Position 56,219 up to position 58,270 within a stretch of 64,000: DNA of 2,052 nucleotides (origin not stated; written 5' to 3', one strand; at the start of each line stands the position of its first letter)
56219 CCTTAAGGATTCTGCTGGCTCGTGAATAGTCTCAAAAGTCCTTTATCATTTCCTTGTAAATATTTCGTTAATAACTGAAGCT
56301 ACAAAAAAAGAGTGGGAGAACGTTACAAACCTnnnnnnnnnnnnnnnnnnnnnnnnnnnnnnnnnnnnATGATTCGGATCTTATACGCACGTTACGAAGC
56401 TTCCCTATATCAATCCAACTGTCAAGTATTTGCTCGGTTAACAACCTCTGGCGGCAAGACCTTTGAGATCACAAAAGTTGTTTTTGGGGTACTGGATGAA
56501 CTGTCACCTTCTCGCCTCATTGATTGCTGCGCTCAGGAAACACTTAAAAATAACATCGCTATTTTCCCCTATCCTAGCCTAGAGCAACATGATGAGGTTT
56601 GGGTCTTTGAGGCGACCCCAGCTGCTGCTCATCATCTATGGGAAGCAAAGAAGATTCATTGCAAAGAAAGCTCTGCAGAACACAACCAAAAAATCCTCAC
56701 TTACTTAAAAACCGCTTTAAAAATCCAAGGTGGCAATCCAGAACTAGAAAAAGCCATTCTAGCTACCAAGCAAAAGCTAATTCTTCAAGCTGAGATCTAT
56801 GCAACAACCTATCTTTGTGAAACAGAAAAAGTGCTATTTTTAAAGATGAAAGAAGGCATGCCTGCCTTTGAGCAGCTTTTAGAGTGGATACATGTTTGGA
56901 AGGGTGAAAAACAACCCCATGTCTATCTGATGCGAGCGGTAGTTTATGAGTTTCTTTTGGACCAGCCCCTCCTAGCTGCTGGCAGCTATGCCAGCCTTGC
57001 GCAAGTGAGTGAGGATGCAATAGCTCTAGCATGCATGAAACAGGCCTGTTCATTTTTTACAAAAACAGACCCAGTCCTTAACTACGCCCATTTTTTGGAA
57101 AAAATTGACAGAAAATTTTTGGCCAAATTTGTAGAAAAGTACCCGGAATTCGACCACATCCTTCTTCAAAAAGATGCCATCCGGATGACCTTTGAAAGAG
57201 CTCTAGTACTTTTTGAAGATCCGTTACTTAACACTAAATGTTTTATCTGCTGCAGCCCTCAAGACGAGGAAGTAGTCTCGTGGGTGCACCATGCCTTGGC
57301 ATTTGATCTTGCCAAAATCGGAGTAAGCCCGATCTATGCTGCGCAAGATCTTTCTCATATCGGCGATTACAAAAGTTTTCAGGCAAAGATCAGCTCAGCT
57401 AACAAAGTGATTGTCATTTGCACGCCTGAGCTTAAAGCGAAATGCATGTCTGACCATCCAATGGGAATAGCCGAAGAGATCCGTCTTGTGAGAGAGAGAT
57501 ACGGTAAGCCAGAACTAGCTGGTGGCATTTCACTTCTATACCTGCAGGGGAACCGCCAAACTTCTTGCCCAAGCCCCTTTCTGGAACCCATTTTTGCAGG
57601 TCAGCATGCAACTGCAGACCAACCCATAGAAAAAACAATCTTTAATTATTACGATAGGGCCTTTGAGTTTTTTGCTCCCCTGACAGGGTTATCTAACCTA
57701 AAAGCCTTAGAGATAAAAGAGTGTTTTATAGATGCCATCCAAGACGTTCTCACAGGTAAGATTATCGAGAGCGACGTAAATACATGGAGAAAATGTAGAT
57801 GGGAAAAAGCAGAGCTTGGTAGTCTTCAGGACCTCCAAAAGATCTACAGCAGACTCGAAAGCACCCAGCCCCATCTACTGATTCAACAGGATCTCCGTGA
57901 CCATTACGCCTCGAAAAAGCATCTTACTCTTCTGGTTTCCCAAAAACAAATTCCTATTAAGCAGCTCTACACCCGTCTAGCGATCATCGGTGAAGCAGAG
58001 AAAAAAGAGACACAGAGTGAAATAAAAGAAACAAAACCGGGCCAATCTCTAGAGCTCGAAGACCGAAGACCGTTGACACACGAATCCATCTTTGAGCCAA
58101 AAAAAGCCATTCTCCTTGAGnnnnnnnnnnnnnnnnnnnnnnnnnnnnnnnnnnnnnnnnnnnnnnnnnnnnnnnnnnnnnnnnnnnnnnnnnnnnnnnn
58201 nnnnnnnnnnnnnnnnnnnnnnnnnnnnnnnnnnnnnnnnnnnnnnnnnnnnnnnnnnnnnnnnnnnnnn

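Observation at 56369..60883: TIR-like / NACHT / HEAT-repeat (NLR-like) STAND protein in an obligate-intracellular-type genome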

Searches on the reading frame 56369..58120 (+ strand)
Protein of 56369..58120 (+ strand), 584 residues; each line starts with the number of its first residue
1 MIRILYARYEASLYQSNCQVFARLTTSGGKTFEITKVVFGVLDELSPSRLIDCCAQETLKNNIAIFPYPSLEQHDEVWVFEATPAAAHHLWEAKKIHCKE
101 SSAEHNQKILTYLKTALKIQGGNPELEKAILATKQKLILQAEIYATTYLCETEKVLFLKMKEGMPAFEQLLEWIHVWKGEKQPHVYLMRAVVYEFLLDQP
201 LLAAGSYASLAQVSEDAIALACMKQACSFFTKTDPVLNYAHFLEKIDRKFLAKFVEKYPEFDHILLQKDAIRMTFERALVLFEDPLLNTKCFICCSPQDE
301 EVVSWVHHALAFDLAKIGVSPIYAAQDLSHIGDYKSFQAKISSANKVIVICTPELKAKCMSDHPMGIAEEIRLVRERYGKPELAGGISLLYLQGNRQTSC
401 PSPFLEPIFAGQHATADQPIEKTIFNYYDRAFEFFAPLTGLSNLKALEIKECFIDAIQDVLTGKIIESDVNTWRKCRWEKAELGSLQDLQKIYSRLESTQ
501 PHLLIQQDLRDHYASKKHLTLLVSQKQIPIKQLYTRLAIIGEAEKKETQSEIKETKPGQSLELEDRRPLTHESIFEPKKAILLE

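Call 6: find_homologous_proteins(query=window:56369-58120:+, max_evalue=0.001)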
Query window:56369-58120:+ (584 aa): 3 proteins with E <= 0.001 among 8000 candidates.
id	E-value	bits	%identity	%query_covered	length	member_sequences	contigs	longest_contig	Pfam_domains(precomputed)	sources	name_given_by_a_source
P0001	1.2e-257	874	69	98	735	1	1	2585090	PF05729.19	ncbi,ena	-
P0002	5.4e-56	209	32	80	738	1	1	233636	PF05729.19,PF13401.13,PF00931.29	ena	-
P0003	2.5e-55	206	30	81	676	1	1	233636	PF13676.12,PF00931.29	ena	-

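Call 7: search_solved_structures(query=window:56369-58120:+, max_evalue=10, show_alignments=3)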
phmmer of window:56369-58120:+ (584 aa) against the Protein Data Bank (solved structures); distinct sequences matched with E-value up to 10: 0.

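Call 10: search_protein_families(library=pfam, proteins=[P0001, P0002, P0003], max_evalue=1)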
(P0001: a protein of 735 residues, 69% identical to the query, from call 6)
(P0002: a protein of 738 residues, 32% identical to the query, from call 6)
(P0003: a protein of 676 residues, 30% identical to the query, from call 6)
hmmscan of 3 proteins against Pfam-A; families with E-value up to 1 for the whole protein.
P0001 (735 aa): 12 families
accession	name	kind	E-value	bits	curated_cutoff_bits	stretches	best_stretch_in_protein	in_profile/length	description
PF05729.18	NACHT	-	4.1e-17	62.9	26.7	1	604-700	3-99/167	NACHT domain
PF13676.11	TIR_2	-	0.00017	22.5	28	1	298-382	2-77/122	TIR domain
PF13191.12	AAA_16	-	0.00034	21.6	32.6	1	588-698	12-148/167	AAA ATPase domain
PF00931.28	NB-ARC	-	0.00092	19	23.5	1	597-646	12-61/248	NB-ARC domain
PF20720.3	nSTAND3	-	0.0019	18.3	27.2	1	602-627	18-43/155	Novel STAND NTPase 3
PF03193.22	RsgA_GTPase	-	0.017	15.4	30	1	548-622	58-127/174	RsgA GTPase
PF10236.15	DAP3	-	0.038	13.7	23.1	1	580-623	2-46/311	Mitochondrial ribosomal death-associated protein 3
PF25199.1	nSTAND_NTPase5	-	0.055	13.7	34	1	594-626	34-66/145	Novel STAND NTPase 5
PF24883.2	NPHP3_N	-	0.062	13.9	24.8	0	601-623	22-44/164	Nephrocystin 3, N-terminal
PF08357.16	SEFIR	-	0.064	14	23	1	296-366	2-75/150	SEFIR domain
PF13604.12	AAA_30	-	0.19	11.9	27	1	603-689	20-95/191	AAA domain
PF13481.12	AAA_25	-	0.21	11.6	27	1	605-633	37-65/195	AAA domain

P0002 (738 aa): 15 families
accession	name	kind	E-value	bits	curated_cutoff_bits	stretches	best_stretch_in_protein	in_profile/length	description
PF00931.28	NB-ARC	-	1.5e-08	34.6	23.5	1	563-715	17-174/248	NB-ARC domain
PF05729.18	NACHT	-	7.1e-08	32.9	26.7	1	567-704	2-160/167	NACHT domain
PF13401.12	AAA_22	-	1.8e-05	25.5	27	1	568-661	8-104/130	AAA domain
PF01637.24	ATPase_2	-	0.00013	22.3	33.2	1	548-665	1-132/225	ATPase domain predominantly from Archaea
PF13191.12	AAA_16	-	0.00061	20.8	32.6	1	548-652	2-141/167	AAA ATPase domain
PF13173.12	AAA_14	-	0.00096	19.6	27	1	568-699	5-127/129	AAA domain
PF02561.19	FliS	-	0.0017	19.1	26.7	1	99-171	22-94/115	Flagellar protein FliS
PF20720.3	nSTAND3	-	0.011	15.8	27.2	1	558-597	10-50/155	Novel STAND NTPase 3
PF13676.11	TIR_2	-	0.041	14.8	28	1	329-429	2-88/122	TIR domain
PF00005.33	ABC_tran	-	0.064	14.3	25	0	555-583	1-29/137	ABC transporter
PF10516.15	SHNi-TPR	-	0.16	12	21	1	129-143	19-33/38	SHNi-TPR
PF00479.28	G6PD_N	-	0.2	12.7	22.1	0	105-192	46-127/183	Glucose-6-phosphate dehydrogenase, NAD binding domain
PF25201.1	nSTAND6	-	0.49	10.9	27.7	0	550-591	3-44/148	Novel STAND NTPase 6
PF02374.21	ArsA_ATPase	-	0.54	9.9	24.3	0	624-666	79-121/305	Anion-transporting ATPase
PF04212.24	MIT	-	0.62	10.6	30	0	105-159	7-59/66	MIT (microtubule interacting and transport) domain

P0003 (676 aa): 13 families
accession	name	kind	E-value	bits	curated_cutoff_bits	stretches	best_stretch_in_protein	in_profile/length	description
PF13676.11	TIR_2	-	6.6e-06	27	28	1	320-447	2-111/122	TIR domain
PF05729.18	NACHT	-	3.8e-05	24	26.7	1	555-664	2-129/167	NACHT domain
PF00931.28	NB-ARC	-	9.1e-05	22.3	23.5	1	551-664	17-136/248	NB-ARC domain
PF13191.12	AAA_16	-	0.00017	22.5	32.6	1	536-603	2-82/167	AAA ATPase domain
PF13173.12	AAA_14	-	0.00019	21.9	27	1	556-657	5-90/129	AAA domain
PF01637.24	ATPase_2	-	0.00046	20.5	33.2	1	536-646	1-126/225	ATPase domain predominantly from Archaea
PF20720.3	nSTAND3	-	0.00061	20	27.2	1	541-586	5-51/155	Novel STAND NTPase 3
PF13401.12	AAA_22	-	0.00066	20.4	27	1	556-657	8-109/130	AAA domain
PF25201.1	nSTAND6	-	0.015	15.8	27.7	1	538-572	3-37/148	Novel STAND NTPase 6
PF01582.25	TIR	-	0.031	14.5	21.3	1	320-378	5-61/179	TIR domain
PF24883.2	NPHP3_N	-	0.11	13.2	24.8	0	540-581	9-50/164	Nephrocystin 3, N-terminal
PF20703.3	nSTAND1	-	0.12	12.4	27.1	1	535-569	15-49/379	Novel STAND NTPase 1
PF03796.21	DnaB_C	-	0.14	11.9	27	0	541-636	7-107/255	DnaB-like helicase C terminal domain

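Call 12: find_encoding_contigs(protein=P0001, flank=10000, max_places=3)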
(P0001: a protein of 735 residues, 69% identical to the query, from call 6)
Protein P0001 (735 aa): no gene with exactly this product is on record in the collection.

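Call 25: find_related_loci(query=A4, collection=genome_contigs, flank=10000)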
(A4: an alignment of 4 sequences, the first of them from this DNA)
Query A4 (485 aa) in genome_contigs; peptide patterns used: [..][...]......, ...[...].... (x = any residue, [..] = any of these).
77 stretches matched a pattern, but none encodes a relative of the query by tblastn (E <= 1e-3).

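Call 27: find_encoding_contigs(protein=P0002, flank=10000, max_places=3)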
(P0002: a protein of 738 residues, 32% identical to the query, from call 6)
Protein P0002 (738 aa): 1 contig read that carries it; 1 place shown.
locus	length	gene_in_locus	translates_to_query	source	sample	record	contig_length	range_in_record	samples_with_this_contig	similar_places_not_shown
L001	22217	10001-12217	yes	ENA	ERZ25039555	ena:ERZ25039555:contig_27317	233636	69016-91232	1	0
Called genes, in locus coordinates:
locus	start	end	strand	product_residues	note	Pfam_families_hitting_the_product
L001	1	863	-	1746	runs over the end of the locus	PF05729:NACHT, PF13424:TPR_12, PF00515:TPR_1, PF24885:TPR_NPHP3, PF13374:TPR_10, PF13424:TPR_12, PF13424:TPR_12, PF13374:TPR_10, +66 more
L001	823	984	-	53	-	-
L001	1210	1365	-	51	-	-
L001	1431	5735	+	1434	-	PF12796:Ank_2, PF00023:Ank (faint), PF12796:Ank_2, PF13637:Ank_4 (weak), PF12796:Ank_2 (weak), PF01734:Patatin, PF00931:NB-ARC (weak), PF13424:TPR_12 (weak), +2 more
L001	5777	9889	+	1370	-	PF00931:NB-ARC, PF05729:NACHT, PF13374:TPR_10, PF13424:TPR_12, PF24885:TPR_NPHP3, PF00515:TPR_1, PF13374:TPR_10, PF13424:TPR_12, +37 more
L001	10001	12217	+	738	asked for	PF00931:NB-ARC, PF05729:NACHT, PF13401:AAA_22 (faint)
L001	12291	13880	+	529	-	-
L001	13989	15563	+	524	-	-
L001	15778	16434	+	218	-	-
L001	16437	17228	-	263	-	PF01975:SurE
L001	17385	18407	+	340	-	-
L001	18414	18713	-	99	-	-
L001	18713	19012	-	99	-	-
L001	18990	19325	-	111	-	-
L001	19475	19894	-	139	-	-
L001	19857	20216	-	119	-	-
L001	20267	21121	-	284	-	PF13401:AAA_22 (faint), PF00004:AAA (weak), PF07726:AAA_3, PF07728:AAA_5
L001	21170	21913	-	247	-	PF01171:ATP_bind_3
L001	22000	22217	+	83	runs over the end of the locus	PF02810:SEC-C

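Call 33: predict_structure(alignment_id=A4)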
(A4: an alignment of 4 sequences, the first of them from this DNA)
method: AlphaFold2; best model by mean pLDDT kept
length: 485 residues; sequences in the alignment: 4
mean_pLDDT: 68.4   pTM: 0.59
mean pLDDT of the five models: 68.4, 67.8, 60.7, 59.9, 57.3
residues with pLDDT >= 90: 80; 70-90: 219; 50-70: 37; < 50: 149
segments of 3 or more residues with pLDDT < 50: 282-303, 316-426, 437-440, 480-485
pLDDT, mean of each block of 10 residues (from residue 1): 89 89 91 92 86 80 87 87 90 89 88 92 89 89 82 85 81 74 87 84 86 87 87 68 77 88 88 71 42 41 49 47 37 36 36 45 43 37 28 24 26 28 44 51 70 83 82 68 31
secondary structure, 60 per line:
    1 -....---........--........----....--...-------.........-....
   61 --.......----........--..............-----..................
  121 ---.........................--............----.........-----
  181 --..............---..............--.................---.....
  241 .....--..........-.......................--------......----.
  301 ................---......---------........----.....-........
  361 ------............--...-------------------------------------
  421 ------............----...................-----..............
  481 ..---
elements in order: E2-5 E9-16 E19-26 E31-34 E37-39 H47-55 H57-60 E63-69 E74-81 H84-97 H103-120 H124-148 H151-162 H167-175 H183-196 H200-213 H216-232 H236-245 H248-257 H259-281 E290-295 H300-316 E320-325 H335-342 E347-351 H353-360 H367-378 H427-438 H443-461 H467-482

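Call 35: search_protein_representatives(alignment_id=A4)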
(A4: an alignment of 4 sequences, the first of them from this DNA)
Query: 4 sequences, 513 profile positions. Proteins with E-value up to 0.001 (for the whole library): 275; up to 1e-10: 113; up to 1e-30: 65. The best 150 are listed.
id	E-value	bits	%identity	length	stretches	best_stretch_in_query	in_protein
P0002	1.5e-284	960.9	-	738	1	1-513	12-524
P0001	5.6e-249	843.5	-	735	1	1-511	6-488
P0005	2.6e-245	831.5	-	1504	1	1-511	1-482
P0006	3.4e-177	606.7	-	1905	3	283-511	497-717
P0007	1.4e-164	565.1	-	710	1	155-511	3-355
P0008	2.0e-163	561.3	-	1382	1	153-511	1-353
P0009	2.6e-159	547.7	-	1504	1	11-510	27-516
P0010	1.5e-154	532.0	-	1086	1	2-511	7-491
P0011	5.8e-133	460.8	-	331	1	2-316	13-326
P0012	2.9e-127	442.0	-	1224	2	93-509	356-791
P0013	2.6e-101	356.3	-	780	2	110-505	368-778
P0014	7.3e-101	354.9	-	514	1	6-505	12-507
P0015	1.5e-98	347.2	-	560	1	17-507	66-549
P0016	4.3e-94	332.5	-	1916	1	62-507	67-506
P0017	1.4e-93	330.8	-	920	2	286-511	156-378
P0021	2.0e-82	294.0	-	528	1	38-507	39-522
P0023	3.2e-81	290.1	-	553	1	8-506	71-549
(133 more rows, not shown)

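Call 37: fold_search(model_id=the predicted structure, library=pdb)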
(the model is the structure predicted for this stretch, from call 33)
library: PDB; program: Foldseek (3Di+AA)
matches with E <= 10: 439; with E <= 0.001: 0
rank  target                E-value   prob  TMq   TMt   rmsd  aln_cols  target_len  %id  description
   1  8anb_A                2.2e-01  0.35  0.13  0.25  13.2       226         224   14  14-3-3 sigma sirtuin-1 phospho-peptide complex (released 2023-08-16)
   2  9ew5_D                2.3e-01  0.30  0.12  0.23  14.4       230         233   14  Ternary structure of 14-3-3s, C-RAF phosphopeptide (pS259) 12mer and compound 23 (1083848) (released 2025-04-16)
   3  6t80_C                2.5e-01  0.35  0.14  0.26  13.4       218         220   14  Human 14-3-3 sigma fused to the AANAT peptide including phosphoserine-205 (released 2020-11-18)
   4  6sio_A                2.8e-01  0.30  0.14  0.24  13.6       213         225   13  Fragment AZ-017 binding at the p53pT387/14-3-3 sigma interface (released 2020-06-17)
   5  4o46_E                2.8e-01  0.28  0.13  0.23  14.6       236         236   12  14-3-3-gamma in complex with influenza NS1 C-terminal tail phosphorylated at S228 (released 2014-04-30)
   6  8eex_B                2.9e-01  0.13  0.13  0.10  17.6       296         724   13  Cas7-11 in complex with Csx29 (released 2022-11-16)
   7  7qip_A                3.1e-01  0.25  0.12  0.23  15.5       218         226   11  SARS-CoV-2 Nucleocapsid phosphopeptide 201-210 bound to human 14-3-3 sigma (released 2021-12-29)
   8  1a38_A                3.4e-01  0.28  0.14  0.26  12.6       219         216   12  14-3-3 PROTEIN ZETA BOUND TO R18 PEPTIDE (released 1999-03-02)
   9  6tlf                  3.4e-01  0.25  0.12  0.23  15.4       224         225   13  human 14-3-3 sigma isoform in complex with IMP (released 2020-03-18)
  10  3p1p_A                3.6e-01  0.25  0.14  0.23  14.0       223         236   12  Crystal structure of human 14-3-3 sigma C38N/N166H in complex with TASK-3 peptide (released 2011-10-12)
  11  6tm7_B                3.6e-01  0.23  0.12  0.24  14.7       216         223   14  Human 14-3-3 sigma isoform in complex with PLP (released 2020-03-18)
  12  8dti_A                3.6e-01  0.14  0.16  0.13  15.8       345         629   12  Cryo-EM structure of Arabidopsis SPY in complex with GDP-fucose (released 2023-03-08)
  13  6t80_D                4.0e-01  0.35  0.15  0.28  13.4       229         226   13  Human 14-3-3 sigma fused to the AANAT peptide including phosphoserine-205 (released 2020-11-18)
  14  8rrm_B                4.0e-01  0.28  0.13  0.25  14.9       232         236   12  tripartite complex between 14-3-3 sigma, Fusicoccin-A, and a phosphopeptide optimized for a Fusicoccin-mediated stabil (released 2025-02-12)
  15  8adm_A                4.0e-01  0.23  0.12  0.23  15.5       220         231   11  Ternary complex of 14-3-3 sigma, Usp8pS718 phosphopeptide and small molecule stabilizer (released 2023-04-26)
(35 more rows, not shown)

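Call 54: search_protein_families(library=pfam, alignment_id=A6, max_evalue=0.00001)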
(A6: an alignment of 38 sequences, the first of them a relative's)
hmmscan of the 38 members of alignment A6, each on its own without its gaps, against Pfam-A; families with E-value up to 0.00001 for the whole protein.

A. member 1, P0005 (1504 aa): 6 families
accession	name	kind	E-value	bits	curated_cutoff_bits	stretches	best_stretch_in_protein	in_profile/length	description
PF13646.12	HEAT_2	-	1.7e-29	102.4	27.7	2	1048-1141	5-88/88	HEAT repeats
PF05729.18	NACHT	-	2.1e-22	80.2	26.7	1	598-755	2-166/167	NACHT domain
PF13513.12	HEAT_EZ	-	6.2e-14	52.6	27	0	1346-1395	1-52/55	HEAT-like repeat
PF25097.1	ARM_Cnot1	-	3.6e-11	43.5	27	0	1234-1263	171-200/201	Cnot1 ARM repeat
PF03130.22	HEAT_PBS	-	1.1e-08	35.1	20.9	0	1093-1122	1-24/27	PBS lyase HEAT-like repeat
PF02985.28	HEAT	-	2.3e-07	30.9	23.5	0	1345-1360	13-28/31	HEAT repeat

B. families by the number of members that match (of 38 scanned): 82 families (the first 25 are shown)
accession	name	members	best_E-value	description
PF13424.12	TPR_12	17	3.4e-168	Tetratricopeptide repeat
PF00515.34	TPR_1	17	1.5e-67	Tetratricopeptide repeat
PF07719.23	TPR_2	17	6.6e-54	Tetratricopeptide repeat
PF13181.12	TPR_8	15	9.6e-59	Tetratricopeptide repeat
PF13374.12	TPR_10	13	5e-135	Tetratricopeptide repeat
PF00931.28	NB-ARC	12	1.3e-12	NB-ARC domain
PF24885.1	TPR_NPHP3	11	1.2e-63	Nephrocystin-3 TPR domain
PF05729.18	NACHT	10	8.3e-24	NACHT domain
PF13428.12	TPR_14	10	1.6e-19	Tetratricopeptide repeat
PF13432.12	TPR_16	9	4.3e-24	Tetratricopeptide repeat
PF13431.12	TPR_17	7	5.1e-22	Tetratricopeptide repeat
PF13414.12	TPR_11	7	3.5e-19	TPR repeat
PF13676.11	TIR_2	7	2.2e-10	TIR domain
PF13176.12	TPR_7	6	1.9e-34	Tetratricopeptide repeat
PF13401.12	AAA_22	6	1.1e-07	AAA domain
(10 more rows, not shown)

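Call 83: find_related_loci(query=A4, collection=viral_contigs, flank=5000)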
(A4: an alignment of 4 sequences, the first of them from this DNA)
Query A4 (485 aa) in viral_contigs; peptide patterns used: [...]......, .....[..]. (x = any residue, [..] = any of these).
136 stretches matched a pattern, but none encodes a relative of the query by tblastn (E <= 1e-3).

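Call 84: find_related_loci(query=A4, collection=metagenome_contigs, flank=8000)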
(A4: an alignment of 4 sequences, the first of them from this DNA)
Query A4 (485 aa) in metagenome_contigs; peptide patterns used: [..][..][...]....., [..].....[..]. (x = any residue, [..] = any of these).
324 stretches matched a pattern; 1 encode a relative of the query (tblastn E <= 1e-3); 1 distinct loci.
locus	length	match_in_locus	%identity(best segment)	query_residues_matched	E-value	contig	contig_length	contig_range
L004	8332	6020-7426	30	68-480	2e-51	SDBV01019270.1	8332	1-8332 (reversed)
